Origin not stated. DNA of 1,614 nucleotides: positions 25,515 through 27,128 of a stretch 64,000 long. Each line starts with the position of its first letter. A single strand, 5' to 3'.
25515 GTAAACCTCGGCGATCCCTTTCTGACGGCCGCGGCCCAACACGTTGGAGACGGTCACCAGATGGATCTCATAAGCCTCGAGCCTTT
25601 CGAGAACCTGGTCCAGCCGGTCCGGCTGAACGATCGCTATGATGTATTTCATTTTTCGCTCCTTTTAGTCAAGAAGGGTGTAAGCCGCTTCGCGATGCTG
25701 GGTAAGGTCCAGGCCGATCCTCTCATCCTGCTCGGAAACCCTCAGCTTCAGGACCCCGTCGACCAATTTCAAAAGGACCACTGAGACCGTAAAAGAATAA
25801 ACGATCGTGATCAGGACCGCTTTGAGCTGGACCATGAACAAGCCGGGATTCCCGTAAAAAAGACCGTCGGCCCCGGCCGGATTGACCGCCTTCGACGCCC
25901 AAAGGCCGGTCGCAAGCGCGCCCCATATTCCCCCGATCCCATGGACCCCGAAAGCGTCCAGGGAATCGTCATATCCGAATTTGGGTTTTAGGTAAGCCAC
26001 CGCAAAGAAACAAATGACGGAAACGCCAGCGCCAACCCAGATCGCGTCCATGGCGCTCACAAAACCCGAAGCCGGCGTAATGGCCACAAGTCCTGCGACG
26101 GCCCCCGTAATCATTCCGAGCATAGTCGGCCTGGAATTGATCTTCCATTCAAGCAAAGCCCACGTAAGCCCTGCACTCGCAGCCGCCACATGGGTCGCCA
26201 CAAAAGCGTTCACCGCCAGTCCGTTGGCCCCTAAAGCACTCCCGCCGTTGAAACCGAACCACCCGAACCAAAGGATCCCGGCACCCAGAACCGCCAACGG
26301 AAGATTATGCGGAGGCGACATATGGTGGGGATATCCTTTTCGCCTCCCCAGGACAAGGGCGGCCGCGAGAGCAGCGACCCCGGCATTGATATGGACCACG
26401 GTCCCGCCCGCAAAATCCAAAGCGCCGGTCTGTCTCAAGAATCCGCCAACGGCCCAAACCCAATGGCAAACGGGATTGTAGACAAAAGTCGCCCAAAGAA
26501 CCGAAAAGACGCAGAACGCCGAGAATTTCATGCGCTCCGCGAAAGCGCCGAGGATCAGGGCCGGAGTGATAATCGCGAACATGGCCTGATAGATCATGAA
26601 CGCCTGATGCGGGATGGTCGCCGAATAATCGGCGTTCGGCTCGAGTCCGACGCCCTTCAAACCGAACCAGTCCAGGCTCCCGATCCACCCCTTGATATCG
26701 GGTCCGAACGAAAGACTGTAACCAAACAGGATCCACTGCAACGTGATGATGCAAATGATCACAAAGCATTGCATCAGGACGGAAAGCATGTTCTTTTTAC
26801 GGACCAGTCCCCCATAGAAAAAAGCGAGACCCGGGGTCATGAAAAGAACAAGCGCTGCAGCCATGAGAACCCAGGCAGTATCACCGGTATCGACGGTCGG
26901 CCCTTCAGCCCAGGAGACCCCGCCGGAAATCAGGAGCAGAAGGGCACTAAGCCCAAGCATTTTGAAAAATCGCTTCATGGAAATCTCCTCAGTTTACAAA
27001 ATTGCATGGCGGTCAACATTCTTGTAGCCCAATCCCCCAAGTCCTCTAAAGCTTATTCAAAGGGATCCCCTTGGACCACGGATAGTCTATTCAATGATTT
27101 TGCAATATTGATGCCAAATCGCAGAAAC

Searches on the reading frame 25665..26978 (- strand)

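Call 82: search_protein_families(library=pfam, proteins=[window:25665-26978:-], max_evalue=0.0001)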
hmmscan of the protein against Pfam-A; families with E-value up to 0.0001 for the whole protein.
window:25665-26978:- (437 aa): 1 family
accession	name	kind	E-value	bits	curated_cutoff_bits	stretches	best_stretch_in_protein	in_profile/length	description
PF00909.26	Ammonium_transp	-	5.8e-132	440.6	23.2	1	35-433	1-399/399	Ammonium Transporter Family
